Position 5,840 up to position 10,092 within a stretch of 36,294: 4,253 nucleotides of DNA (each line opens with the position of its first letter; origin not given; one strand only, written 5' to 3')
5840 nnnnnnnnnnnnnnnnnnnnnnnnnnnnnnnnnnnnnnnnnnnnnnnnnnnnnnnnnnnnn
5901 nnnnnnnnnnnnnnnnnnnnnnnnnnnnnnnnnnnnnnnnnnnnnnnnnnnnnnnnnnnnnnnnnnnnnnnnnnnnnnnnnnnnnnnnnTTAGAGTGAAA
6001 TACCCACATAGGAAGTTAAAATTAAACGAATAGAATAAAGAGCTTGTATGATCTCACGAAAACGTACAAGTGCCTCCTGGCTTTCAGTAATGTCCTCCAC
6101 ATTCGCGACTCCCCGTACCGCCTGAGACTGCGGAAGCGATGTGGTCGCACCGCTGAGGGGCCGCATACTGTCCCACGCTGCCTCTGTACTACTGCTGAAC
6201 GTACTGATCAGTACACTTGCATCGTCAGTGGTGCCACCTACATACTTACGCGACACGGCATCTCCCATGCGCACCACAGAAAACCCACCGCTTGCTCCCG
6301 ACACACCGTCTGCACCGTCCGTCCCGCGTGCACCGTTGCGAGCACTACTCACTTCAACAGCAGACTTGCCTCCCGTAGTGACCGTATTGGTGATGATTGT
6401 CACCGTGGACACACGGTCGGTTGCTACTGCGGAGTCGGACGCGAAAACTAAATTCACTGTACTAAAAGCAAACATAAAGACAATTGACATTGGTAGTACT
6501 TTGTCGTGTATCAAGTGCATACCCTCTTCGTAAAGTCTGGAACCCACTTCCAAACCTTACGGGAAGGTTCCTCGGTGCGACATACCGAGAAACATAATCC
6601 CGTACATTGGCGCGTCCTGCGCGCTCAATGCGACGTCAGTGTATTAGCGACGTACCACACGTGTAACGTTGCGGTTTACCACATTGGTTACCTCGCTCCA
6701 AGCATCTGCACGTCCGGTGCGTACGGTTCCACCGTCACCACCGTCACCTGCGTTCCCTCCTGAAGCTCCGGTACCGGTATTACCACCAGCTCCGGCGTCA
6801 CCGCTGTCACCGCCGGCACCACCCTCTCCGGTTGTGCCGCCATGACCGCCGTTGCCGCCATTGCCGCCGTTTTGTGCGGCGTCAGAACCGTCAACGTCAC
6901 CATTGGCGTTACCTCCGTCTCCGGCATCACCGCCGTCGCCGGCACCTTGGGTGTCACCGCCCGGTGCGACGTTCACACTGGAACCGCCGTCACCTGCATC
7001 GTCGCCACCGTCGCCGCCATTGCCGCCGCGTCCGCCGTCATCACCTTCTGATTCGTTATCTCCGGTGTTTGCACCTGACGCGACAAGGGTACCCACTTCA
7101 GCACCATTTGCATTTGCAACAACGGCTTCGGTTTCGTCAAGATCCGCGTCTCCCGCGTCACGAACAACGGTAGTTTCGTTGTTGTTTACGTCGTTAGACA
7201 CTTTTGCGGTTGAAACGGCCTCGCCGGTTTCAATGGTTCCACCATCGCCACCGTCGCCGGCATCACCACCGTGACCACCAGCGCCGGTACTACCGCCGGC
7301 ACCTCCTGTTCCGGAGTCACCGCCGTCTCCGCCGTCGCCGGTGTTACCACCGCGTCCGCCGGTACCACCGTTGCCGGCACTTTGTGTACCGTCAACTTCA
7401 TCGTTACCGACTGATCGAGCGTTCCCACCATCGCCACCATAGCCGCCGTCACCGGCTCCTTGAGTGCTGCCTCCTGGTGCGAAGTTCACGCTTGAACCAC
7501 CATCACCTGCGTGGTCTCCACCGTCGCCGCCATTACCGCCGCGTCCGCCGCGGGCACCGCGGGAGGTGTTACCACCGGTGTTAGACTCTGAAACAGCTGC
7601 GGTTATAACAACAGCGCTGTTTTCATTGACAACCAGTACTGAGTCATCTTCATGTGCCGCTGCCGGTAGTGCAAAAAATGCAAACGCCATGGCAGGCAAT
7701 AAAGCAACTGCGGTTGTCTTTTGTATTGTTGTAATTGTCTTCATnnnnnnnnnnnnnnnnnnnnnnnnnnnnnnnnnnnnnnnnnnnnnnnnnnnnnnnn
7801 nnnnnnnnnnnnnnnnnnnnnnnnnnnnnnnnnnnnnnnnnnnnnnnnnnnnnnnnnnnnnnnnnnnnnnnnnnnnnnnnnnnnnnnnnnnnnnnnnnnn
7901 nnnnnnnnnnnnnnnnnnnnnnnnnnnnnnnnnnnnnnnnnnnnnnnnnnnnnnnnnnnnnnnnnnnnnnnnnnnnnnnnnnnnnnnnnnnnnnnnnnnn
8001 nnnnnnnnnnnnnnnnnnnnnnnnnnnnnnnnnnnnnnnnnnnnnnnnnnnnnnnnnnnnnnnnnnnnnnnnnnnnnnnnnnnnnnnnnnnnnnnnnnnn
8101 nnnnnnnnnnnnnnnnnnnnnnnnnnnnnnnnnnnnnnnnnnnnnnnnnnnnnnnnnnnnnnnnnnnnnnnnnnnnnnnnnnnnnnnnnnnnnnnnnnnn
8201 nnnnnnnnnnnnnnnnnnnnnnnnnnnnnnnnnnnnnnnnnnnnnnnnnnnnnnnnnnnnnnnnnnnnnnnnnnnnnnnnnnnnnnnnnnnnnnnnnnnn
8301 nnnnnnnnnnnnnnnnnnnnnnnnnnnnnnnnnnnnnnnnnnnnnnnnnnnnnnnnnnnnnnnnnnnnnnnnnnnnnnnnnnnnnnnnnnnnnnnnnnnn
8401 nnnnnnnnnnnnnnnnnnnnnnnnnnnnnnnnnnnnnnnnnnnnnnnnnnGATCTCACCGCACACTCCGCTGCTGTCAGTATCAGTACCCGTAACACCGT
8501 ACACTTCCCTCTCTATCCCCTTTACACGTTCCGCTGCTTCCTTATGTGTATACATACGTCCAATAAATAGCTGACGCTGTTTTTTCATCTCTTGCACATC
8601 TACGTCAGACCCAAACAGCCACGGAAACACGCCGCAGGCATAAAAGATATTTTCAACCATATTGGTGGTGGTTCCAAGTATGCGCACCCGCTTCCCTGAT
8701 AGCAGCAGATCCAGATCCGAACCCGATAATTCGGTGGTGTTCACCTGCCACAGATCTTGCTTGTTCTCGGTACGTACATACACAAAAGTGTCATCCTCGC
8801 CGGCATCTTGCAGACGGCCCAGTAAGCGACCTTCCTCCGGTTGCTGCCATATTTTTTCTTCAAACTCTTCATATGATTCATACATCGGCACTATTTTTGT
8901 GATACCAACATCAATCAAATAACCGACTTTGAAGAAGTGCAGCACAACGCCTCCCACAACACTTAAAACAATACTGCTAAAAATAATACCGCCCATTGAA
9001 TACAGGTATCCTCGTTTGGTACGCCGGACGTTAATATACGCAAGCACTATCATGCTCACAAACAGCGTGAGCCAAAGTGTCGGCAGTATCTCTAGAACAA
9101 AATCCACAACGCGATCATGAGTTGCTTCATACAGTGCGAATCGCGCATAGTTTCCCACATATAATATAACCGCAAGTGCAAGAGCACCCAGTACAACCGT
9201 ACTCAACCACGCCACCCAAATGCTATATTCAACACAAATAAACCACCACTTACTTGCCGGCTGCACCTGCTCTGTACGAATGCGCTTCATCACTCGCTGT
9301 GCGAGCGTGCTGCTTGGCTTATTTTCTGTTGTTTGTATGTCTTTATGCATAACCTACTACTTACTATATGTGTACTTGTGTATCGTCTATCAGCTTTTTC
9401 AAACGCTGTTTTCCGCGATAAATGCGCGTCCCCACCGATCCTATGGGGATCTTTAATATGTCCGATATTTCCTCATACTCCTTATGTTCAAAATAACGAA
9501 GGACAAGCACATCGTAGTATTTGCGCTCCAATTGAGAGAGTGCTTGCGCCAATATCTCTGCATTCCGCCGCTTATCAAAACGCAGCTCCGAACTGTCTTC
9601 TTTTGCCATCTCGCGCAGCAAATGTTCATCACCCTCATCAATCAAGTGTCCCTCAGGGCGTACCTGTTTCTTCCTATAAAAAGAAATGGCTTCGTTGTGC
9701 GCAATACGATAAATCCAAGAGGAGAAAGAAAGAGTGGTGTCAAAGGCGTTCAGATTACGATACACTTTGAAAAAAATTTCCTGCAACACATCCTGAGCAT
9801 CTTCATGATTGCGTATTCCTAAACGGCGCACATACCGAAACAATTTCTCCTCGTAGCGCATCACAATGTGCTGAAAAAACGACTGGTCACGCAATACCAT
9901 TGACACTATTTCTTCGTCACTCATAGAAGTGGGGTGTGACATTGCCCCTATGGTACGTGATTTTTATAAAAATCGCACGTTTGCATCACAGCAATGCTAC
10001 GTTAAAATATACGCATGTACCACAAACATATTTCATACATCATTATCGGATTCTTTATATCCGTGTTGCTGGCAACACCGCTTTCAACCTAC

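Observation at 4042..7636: Unnamed bipartite TG..TGDA-N-x2-N-x-VN-x-N module shared by consecutive secreted proteins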

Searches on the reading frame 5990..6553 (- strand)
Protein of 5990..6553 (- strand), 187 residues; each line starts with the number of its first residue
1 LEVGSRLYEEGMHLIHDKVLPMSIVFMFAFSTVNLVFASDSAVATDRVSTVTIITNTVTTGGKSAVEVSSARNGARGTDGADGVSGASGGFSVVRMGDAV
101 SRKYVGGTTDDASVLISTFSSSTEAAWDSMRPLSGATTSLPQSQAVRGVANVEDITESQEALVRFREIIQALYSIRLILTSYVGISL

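Call 3: search_protein_families(library=pfam, proteins=[window:5990-6553:-], max_evalue=1)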
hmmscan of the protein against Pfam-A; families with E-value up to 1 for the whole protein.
window:5990-6553:- (187 aa): 0 families

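Call 4: search_protein_families(library=ncbifam, proteins=[window:5990-6553:-], max_evalue=1)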
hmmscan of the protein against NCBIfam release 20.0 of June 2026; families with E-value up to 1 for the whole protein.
window:5990-6553:- (187 aa): 1 family
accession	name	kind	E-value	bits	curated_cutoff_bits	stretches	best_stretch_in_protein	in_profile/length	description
NF012010.0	PRK15466.1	equivalog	0.013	15.6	218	1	35-126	13-97/166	ethanolamine utilization microcompartment protein EutK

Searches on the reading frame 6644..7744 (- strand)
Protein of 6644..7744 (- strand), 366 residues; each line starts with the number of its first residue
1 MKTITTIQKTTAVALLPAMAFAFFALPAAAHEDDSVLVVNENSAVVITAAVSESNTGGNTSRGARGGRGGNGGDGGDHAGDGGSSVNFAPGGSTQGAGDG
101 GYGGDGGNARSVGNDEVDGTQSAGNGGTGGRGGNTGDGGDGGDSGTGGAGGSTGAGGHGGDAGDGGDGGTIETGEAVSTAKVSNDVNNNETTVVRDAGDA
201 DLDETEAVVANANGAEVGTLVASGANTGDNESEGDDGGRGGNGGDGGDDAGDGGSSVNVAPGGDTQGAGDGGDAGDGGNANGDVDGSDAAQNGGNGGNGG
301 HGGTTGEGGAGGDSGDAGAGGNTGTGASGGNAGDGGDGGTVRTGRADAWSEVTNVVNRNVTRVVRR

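Call 3: search_protein_families(library=pfam, proteins=[window:6644-7744:-], max_evalue=1)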
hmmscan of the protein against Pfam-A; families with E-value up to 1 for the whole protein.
window:6644-7744:- (366 aa): 0 families

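Call 4: search_protein_families(library=ncbifam, proteins=[window:6644-7744:-], max_evalue=1)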
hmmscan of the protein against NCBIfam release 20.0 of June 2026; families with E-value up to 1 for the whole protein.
window:6644-7744:- (366 aa): 0 families

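Call 8: find_homologous_proteins(query=window:6644-7744:-, max_evalue=0.001)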
Query window:6644-7744:- (366 aa): 88 proteins with E <= 0.001 among 8000 candidates.
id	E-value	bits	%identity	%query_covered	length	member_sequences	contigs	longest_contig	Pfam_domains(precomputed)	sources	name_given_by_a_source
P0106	1.0e-33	135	-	-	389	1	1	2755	-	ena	-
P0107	6.3e-28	116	-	-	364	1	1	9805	-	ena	-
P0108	5.4e-25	106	56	15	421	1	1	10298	-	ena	-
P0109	1.2e-23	102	-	-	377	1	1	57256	-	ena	-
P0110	4.2e-23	100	35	54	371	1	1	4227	-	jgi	-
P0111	4.7e-23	100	-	-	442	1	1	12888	-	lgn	-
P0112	1.3e-21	95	48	8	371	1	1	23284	-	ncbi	-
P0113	4.9e-20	90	52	7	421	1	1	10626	-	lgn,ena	-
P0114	5.4e-20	90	53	18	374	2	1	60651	-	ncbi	-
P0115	5.5e-19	87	-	-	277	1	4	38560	-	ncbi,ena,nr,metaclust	ncbi:MAG: hypothetical protein UW73_C0011G0002 [Microgenomates group bacterium GW2011_GWB1_44_8]|nr:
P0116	7.2e-18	83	65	5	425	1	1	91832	-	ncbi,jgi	-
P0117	5.4e-17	80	42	34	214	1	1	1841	-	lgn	-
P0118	7.7e-17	79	38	16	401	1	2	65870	-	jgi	-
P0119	9.5e-17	79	41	18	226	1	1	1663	-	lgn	-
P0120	1.6e-16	78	-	-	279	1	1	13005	-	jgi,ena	-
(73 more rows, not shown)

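Call 23: search_protein_families(library=pfam, alignment_id=A1, max_evalue=0.1)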
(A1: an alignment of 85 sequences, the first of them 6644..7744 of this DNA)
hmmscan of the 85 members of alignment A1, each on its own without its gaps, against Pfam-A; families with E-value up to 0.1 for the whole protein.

A. member 1, window:6644-7744:- (366 aa): 0 families

B. families by the number of members that match (of 85 scanned): 14 families
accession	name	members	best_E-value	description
PF07172.16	GRP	8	0.002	Glycine rich protein family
PF00754.31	F5_F8_type_C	3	3.8e-05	F5/8 type C domain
PF22633.2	F5_F8_type_C_2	3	0.00027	NedA-like, galactose-binding domain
PF02934.20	GatB_N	1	2.9e-06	GatB/GatE catalytic domain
PF21526.2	PGRS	1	0.0096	PGRS repeats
PF09510.15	Rtt102p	1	0.043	Rtt102p-like transcription regulator protein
PF05473.18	UL45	1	0.056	UL45 protein, carbohydrate-binding C-type lectin-like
PF09084.16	NMT1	1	0.057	NMT1/THI5 like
PF13786.12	DUF4179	1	0.061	Domain of unknown function (DUF4179)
PF24205.1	Antiholin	1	0.067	T4-like virus antiholin family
PF23959.1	DUF7288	1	0.07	Family of unknown function (DUF7288)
PF02323.20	ELH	1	0.072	Egg-laying hormone precursor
PF03958.22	Secretin_N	1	0.083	Bacterial type II/III secretion system short domain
PF20130.4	DUF6520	1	0.099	Family of unknown function (DUF6520)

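Call 26: predict_structure(alignment_id=A1)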
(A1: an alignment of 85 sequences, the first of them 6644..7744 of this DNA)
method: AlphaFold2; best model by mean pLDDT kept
length: 366 residues; sequences in the alignment: 85
mean_pLDDT: 59.2   pTM: 0.42
mean pLDDT of the five models: 59.2, 54.8, 53.8, 51.3, 51.0
residues with pLDDT >= 90: 24; 70-90: 97; 50-70: 81; < 50: 164
segments of 3 or more residues with pLDDT < 50: 1-12, 14-19, 21-25, 83-87, 89-151, 251-263, 265-322
pLDDT, mean of each block of 10 residues (from residue 1): 41 48 49 71 82 87 68 55 47 43 40 42 43 40 43 58 74 91 86 73 71 82 88 71 57 46 42 32 40 38 36 37 56 73 90 83 75
secondary structure, 60 per line:
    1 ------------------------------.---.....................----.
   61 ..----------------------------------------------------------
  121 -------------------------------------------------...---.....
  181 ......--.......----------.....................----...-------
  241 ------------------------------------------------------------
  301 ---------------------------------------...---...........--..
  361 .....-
elements in order: E35-55 E60-62 E170-172 E176-186 E189-195 E206-226 E231-233 E340-342 E346-356 E359-365

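Call 38: fold_search(model_id=the predicted structure, library=pdb)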
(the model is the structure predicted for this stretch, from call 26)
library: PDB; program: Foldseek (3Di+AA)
matches with E <= 10: 1; with E <= 0.001: 0
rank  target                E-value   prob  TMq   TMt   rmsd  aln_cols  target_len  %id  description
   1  6eka_MODEL_1_A        9.9e+00  0.02  0.06  0.26  19.3        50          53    4  Solid-state MAS NMR structure of the HELLF prion amyloid fibrils (released 2018-10-10)

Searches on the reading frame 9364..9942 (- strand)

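Call 60: search_protein_families(library=pfam, proteins=[window:9364-9942:-], max_evalue=0.001)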
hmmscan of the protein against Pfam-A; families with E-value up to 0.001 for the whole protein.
window:9364-9942:- (192 aa): 3 families
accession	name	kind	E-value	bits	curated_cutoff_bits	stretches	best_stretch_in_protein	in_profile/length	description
PF04542.20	Sigma70_r2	-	4e-17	62.2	24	1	27-93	2-69/71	Sigma-70 region 2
PF08281.18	Sigma70_r4_2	-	2.8e-13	49.7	25.7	1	129-181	2-54/54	Sigma-70, region 4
PF04545.22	Sigma70_r4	-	5e-07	29.6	24.1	1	134-183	1-50/50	Sigma-70, region 4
